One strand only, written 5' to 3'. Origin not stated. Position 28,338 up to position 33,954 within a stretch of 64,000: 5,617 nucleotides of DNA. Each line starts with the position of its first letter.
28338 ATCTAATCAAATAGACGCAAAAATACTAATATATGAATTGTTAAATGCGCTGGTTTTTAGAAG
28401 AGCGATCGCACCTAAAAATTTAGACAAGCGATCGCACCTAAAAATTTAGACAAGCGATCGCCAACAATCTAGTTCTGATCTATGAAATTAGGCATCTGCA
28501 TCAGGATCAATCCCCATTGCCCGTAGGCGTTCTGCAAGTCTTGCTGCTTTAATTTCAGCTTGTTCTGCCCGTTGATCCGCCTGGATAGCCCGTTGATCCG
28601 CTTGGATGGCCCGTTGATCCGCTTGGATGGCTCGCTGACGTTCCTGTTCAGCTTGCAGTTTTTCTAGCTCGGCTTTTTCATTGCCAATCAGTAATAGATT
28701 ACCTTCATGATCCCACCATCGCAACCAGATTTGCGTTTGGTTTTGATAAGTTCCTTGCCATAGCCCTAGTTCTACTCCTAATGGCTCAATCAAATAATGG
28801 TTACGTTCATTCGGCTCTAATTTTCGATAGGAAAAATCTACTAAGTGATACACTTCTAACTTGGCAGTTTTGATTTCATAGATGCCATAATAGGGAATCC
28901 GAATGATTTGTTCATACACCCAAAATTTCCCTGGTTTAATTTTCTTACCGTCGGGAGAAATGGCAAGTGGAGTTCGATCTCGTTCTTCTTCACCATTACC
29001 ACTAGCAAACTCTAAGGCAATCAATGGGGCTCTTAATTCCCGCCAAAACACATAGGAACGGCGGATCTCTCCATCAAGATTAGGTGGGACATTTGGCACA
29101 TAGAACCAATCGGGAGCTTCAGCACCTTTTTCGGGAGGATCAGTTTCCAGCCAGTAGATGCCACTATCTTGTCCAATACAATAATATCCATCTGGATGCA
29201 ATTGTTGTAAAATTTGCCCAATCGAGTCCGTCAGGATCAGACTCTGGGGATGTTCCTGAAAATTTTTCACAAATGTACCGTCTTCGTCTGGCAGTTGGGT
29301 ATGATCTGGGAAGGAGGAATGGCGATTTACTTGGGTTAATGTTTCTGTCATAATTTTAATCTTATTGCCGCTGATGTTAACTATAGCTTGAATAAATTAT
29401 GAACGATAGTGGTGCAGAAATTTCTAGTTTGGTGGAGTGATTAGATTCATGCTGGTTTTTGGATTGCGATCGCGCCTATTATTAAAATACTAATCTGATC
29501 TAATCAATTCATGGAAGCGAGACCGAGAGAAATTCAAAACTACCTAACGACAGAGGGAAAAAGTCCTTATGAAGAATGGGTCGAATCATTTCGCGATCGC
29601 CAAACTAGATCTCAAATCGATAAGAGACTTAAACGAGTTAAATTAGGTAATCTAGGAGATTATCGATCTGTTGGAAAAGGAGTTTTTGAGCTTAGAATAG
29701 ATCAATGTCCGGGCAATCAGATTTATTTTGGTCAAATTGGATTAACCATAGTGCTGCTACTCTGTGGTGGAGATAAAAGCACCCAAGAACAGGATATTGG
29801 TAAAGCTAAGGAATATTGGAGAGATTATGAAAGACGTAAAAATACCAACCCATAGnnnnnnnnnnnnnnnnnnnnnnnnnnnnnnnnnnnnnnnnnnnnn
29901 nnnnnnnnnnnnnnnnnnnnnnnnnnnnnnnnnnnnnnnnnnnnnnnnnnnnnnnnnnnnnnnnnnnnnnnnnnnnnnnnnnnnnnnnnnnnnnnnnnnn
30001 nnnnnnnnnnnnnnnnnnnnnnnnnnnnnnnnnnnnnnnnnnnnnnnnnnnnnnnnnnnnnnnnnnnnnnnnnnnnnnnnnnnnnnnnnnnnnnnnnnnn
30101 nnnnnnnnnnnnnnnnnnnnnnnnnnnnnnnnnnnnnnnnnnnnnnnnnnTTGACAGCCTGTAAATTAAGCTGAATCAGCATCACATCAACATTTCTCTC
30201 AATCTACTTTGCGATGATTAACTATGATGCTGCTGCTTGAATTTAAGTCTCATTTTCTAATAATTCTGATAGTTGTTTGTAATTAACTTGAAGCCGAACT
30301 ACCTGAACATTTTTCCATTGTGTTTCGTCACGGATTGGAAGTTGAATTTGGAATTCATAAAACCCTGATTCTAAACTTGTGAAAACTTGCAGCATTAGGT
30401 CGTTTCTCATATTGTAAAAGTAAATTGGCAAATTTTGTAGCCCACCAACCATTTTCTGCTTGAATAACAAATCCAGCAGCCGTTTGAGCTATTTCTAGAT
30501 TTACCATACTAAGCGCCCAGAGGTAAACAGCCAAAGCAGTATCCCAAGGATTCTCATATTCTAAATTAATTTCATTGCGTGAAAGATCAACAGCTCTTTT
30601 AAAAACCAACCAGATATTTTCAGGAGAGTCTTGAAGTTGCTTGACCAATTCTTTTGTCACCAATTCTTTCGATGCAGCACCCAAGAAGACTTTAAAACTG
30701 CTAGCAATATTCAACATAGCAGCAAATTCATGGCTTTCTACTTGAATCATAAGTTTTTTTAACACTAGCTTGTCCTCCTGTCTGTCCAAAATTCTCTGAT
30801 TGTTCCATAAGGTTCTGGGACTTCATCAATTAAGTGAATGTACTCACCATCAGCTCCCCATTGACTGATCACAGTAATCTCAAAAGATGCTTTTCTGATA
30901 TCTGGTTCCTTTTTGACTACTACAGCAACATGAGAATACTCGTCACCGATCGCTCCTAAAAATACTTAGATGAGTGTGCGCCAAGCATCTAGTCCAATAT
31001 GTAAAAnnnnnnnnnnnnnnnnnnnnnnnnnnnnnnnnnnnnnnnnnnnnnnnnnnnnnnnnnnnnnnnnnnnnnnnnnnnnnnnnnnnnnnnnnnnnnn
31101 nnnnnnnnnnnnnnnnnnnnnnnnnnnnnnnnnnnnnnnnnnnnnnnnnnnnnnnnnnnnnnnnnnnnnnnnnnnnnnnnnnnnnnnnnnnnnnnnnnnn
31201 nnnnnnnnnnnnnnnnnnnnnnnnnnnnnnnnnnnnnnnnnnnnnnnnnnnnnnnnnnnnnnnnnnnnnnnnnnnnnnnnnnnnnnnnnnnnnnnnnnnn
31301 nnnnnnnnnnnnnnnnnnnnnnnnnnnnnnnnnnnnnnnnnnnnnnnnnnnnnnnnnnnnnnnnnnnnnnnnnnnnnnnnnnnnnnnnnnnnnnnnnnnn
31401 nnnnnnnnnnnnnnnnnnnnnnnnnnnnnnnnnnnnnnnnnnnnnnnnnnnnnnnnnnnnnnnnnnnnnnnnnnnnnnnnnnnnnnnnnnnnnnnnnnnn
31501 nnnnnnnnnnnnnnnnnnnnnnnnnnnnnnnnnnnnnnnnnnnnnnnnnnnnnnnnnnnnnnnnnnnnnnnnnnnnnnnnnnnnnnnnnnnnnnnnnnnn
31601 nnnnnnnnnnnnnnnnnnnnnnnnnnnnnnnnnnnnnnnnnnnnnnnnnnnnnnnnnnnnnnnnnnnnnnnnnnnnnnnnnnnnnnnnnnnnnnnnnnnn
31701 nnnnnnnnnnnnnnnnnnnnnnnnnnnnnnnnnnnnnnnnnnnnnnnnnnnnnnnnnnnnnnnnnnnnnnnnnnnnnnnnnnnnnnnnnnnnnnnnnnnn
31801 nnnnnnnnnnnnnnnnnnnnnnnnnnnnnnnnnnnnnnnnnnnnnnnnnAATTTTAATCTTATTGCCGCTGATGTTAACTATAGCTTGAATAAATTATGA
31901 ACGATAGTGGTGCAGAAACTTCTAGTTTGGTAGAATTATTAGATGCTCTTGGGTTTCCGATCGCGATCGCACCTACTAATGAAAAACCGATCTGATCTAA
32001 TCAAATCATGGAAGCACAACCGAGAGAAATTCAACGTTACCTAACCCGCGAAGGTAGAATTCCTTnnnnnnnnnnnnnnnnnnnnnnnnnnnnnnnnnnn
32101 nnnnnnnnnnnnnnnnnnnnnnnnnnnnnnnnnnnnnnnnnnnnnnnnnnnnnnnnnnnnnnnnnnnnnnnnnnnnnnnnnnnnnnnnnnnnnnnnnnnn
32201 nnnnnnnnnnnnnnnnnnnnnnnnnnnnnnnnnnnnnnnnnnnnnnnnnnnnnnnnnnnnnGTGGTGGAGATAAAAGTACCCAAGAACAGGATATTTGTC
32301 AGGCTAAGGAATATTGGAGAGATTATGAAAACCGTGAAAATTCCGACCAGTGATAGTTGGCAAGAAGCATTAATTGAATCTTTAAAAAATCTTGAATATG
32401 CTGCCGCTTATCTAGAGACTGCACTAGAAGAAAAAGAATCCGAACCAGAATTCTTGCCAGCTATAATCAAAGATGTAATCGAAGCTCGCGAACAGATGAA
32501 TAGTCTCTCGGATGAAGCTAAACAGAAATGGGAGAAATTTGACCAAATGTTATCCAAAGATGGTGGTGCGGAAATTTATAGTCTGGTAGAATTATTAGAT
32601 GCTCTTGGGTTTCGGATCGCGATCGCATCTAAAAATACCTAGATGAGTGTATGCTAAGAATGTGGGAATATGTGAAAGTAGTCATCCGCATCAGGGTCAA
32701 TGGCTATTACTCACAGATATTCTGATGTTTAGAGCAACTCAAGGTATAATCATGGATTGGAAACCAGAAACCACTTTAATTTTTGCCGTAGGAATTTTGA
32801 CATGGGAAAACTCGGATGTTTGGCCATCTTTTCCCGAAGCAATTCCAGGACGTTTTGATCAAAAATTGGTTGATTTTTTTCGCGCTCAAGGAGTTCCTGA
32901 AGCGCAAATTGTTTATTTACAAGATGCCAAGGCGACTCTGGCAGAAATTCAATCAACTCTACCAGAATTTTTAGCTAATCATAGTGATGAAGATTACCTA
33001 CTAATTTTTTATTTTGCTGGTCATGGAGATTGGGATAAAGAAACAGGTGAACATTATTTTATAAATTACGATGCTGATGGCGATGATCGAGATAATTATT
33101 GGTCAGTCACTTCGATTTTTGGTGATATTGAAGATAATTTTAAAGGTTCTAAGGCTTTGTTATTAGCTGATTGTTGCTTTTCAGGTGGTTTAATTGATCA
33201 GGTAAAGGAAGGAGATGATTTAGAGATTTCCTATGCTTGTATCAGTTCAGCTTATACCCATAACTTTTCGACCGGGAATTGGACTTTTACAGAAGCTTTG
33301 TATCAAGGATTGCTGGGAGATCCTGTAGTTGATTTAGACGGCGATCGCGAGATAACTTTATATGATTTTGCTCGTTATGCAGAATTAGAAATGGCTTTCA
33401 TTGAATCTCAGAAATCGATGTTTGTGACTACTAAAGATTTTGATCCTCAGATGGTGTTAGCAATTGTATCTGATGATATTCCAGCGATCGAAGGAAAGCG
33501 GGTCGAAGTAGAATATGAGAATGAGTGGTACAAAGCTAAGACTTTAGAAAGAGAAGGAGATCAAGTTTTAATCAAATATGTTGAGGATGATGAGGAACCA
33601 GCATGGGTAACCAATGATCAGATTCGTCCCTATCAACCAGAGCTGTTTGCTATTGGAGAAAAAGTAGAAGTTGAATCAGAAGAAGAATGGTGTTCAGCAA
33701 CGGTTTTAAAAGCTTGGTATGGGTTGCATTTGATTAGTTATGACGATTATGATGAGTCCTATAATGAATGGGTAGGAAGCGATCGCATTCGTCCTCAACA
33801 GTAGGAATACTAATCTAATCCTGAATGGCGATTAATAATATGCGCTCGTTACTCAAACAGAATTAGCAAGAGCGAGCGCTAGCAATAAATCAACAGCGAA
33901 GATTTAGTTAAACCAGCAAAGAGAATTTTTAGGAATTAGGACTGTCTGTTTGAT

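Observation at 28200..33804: Duplicated module: Uma2-family endonuclease + RelE/ParE-type killer/antidote pair, arranged head-to-tail twice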

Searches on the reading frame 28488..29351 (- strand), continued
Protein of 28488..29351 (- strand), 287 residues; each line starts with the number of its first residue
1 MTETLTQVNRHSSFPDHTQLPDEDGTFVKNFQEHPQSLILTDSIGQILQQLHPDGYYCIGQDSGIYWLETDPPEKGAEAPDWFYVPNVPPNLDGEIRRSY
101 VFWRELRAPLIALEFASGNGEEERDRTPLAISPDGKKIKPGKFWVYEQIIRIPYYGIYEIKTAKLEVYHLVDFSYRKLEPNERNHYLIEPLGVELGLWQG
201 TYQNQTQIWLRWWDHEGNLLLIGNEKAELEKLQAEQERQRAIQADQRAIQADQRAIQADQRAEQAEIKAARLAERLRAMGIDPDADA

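Call 13: find_related_loci(query=window:28488-29351:-, collection=genome_contigs, flank=8000)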
Query window:28488-29351:- (287 aa) in genome_contigs; peptide patterns used: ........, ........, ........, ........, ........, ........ (x = any residue, [..] = any of these).
599 stretches matched a pattern (row limit reached: there are more); 432 encode a relative of the query (tblastn E <= 1e-3); the best 80 are kept; 80 distinct loci.
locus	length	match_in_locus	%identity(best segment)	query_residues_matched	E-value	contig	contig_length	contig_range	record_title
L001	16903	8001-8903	75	1-287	4e-154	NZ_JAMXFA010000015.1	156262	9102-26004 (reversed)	Laspinema olomoucense D3b NODE_15_length_156262_cov_99.420354, whole genome shotgun sequence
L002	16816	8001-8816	74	1-286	2e-141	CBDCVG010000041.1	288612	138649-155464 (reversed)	MAG: Caldora sp. isolate e91194d1-5003-4bb1-8e0a-ecd65b6f64b4 genome assembly, contig: contig_41, whole genome shotgun s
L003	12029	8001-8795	73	1-286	4e-139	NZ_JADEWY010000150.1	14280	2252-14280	Coleofasciculus sp. LEGE 07092 NODE_326_length_14280_cov_11.2763, whole genome shotgun sequence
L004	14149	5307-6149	74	1-281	1e-138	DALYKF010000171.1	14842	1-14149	MAG TPA_asm: Coleofasciculaceae cyanobacterium CTOTU46641 NODE_195_length_14842_cov_17.026172, whole genome shotgun sequ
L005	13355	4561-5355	73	1-286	2e-138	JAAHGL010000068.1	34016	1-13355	MAG: Symploca sp. SIO2C1 2C1_NODE_68, whole genome shotgun sequence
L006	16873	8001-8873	71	1-285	7e-137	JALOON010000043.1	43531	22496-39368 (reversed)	MAG: Oscillatoriaceae cyanobacterium Prado104 scaffold_763, whole genome shotgun sequence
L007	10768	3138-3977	72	1-286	6e-133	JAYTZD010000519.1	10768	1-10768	MAG: Oscillatoriales bacterium isolate GFS_6261 GFS_6261_518, whole genome shotgun sequence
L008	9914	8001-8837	73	1-286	1e-131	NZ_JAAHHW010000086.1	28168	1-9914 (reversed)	MAG: Moorena sp. SIO3I8 3I8_NODE_86, whole genome shotgun sequence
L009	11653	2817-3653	72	1-286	1e-129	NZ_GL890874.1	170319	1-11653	Moorena producens 3L scf46901, whole genome shotgun sequence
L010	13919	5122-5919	70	1-286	4e-129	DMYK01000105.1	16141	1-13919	MAG TPA_asm: Microcoleaceae cyanobacterium UBA11344 contig_4295, whole genome shotgun sequence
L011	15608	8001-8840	69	1-287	6e-128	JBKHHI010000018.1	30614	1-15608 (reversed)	MAG: Coleofasciculus sp. isolate D1M07_1 NODE_492_length_30614_cov_17.160215, whole genome shotgun sequence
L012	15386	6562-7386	71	1-282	8e-128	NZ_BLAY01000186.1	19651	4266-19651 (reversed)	Microseira wollei NIES-4236 sequence186, whole genome shotgun sequence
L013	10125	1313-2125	68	1-286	1e-127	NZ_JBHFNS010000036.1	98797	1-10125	Floridaenema fluviatile BLCC-F154 k141_3642, whole genome shotgun sequence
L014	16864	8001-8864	67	1-281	5e-127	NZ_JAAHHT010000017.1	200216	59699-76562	MAG: Okeania sp. SIO3I5 3I5_NODE_17, whole genome shotgun sequence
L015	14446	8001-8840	67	1-287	9e-127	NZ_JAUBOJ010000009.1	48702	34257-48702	Microcoleus sp. herbarium12 NODE_9_length_48702_cov_31.534175, whole genome shotgun sequence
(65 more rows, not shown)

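Call 17: find_encoding_contigs(protein=P0001, flank=3000, max_places=2)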
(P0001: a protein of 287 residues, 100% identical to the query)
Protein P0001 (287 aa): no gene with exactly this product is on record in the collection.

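Call 33: search_solved_structures(query=window:28488-29351:-, max_evalue=1, show_alignments=2)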
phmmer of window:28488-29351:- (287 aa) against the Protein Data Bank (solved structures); distinct sequences matched with E-value up to 1: 1.
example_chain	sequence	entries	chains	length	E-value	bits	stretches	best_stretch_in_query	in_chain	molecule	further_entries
8ehe_B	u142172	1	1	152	0.16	14.3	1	127-190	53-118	Potempin C (PotC)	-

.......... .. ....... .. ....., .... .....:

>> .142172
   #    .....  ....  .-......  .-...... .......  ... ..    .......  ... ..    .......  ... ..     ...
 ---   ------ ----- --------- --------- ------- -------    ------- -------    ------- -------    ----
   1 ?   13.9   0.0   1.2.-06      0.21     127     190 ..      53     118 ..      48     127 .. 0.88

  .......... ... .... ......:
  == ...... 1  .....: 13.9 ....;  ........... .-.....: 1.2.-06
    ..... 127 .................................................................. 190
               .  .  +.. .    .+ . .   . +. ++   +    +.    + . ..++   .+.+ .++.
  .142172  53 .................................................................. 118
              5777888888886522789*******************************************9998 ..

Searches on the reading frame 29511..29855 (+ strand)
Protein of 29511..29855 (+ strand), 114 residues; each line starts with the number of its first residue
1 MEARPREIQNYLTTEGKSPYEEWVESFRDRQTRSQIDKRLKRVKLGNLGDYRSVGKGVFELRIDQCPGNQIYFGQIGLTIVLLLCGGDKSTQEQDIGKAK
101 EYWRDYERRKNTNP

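Call 4: search_protein_families(library=pfam, proteins=[window:29511-29855:+], max_evalue=0.01)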
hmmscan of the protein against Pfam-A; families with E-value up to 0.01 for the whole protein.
window:29511-29855:+ (114 aa): 0 families

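Call 5: search_protein_families(library=ncbifam, proteins=[window:29511-29855:+], max_evalue=0.01)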
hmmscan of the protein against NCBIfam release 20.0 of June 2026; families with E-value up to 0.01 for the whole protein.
window:29511-29855:+ (114 aa): 1 family
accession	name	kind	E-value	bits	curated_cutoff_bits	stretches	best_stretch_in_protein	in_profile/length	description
TIGR02683.1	upstrm_HI1419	hypoth_equivalog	2.1e-33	114.6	62.85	1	14-106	3-95/95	type II toxin-antitoxin system RelE/ParE family toxin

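Call 6: search_protein_families(library=padloc, proteins=[window:29511-29855:+], max_evalue=0.01)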
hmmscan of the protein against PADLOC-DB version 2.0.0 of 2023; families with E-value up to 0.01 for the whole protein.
window:29511-29855:+ (114 aa): 2 families
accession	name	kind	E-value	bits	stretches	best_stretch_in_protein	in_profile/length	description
PDLC01450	Csm4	-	0.0049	14.6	1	26-69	144-187/263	CAS-III-A; effector_G5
PDLC01276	Csm4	-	0.008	13.9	1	26-75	145-192/268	CAS-III-A; effector_G5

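Call 46: search_solved_structures(query=window:29511-29852:+, max_evalue=1, show_alignments=2)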
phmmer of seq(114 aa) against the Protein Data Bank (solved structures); distinct sequences matched with E-value up to 1: 0.

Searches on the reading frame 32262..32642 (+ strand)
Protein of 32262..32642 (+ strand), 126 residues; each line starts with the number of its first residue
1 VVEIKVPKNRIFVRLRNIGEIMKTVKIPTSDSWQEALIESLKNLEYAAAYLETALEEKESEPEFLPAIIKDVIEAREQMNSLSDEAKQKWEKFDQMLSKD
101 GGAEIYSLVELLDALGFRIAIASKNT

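Call 4: search_protein_families(library=pfam, proteins=[window:32262-32642:+], max_evalue=0.01)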
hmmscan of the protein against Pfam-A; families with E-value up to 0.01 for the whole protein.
window:32262-32642:+ (126 aa): 1 family
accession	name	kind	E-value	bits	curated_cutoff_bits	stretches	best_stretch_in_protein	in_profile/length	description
PF00103.25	Hormone_1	-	0.0045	17.2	22.7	1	3-112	76-188/215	Somatotropin hormone family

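Call 5: search_protein_families(library=ncbifam, proteins=[window:32262-32642:+], max_evalue=0.01)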
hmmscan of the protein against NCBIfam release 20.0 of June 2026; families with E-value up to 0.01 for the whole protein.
window:32262-32642:+ (126 aa): 1 family
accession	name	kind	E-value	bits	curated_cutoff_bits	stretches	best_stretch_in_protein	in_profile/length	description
TIGR02684.1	dnstrm_HI1420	hypoth_equivalog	4.9e-05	23.5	53.7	1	38-121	8-88/89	addiction module antidote protein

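Call 6: search_protein_families(library=padloc, proteins=[window:32262-32642:+], max_evalue=0.01)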
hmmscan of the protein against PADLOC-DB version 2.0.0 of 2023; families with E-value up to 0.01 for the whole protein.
window:32262-32642:+ (126 aa): 0 families

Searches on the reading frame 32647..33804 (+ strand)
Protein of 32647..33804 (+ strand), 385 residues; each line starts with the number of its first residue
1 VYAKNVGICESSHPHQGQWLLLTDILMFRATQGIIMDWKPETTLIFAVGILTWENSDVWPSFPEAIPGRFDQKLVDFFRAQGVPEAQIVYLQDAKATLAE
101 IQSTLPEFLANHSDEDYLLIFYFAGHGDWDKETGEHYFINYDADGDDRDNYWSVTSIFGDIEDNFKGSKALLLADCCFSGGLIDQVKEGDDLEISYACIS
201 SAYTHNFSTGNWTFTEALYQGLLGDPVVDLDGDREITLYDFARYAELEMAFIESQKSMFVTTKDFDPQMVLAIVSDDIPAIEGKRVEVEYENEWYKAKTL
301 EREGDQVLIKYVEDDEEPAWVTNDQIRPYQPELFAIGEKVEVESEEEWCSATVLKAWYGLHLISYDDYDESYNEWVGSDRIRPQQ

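Call 4: search_protein_families(library=pfam, proteins=[window:32647-33804:+], max_evalue=0.01)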
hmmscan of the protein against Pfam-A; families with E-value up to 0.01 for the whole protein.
window:32647-33804:+ (385 aa): 4 families
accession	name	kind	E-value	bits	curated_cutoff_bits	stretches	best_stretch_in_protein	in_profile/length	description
PF05641.18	Agenet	-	1.3e-11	45.2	27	2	337-384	1-59/61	Agenet domain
PF00656.27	Peptidase_C14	-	6.6e-08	33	21.4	1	94-222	44-191/233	Caspase domain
PF18358.7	Tudor_4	-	4.8e-05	23.3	25.8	0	337-383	4-50/50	Histone methyltransferase Tudor domain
PF23327.1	Chromo_MORC2_6th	-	0.00055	20.1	27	0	282-300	5-23/63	ATPase MORC2, chromo domain-like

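Call 5: search_protein_families(library=ncbifam, proteins=[window:32647-33804:+], max_evalue=0.01)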
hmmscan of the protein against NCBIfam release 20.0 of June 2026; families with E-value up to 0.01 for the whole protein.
window:32647-33804:+ (385 aa): 1 family
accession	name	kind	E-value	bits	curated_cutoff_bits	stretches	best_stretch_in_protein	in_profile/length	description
NF047832.1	caspase_w_EACC1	subfamily_domain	5.5e-11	42.4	140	1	82-245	40-204/211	caspase, EACC1-associated type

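Call 6: search_protein_families(library=padloc, proteins=[window:32647-33804:+], max_evalue=0.01)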
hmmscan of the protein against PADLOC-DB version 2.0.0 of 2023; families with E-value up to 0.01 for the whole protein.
window:32647-33804:+ (385 aa): 1 family
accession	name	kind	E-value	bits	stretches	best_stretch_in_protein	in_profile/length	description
PDLC02987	caspase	-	2.6e-06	24.9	1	82-223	38-138/453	-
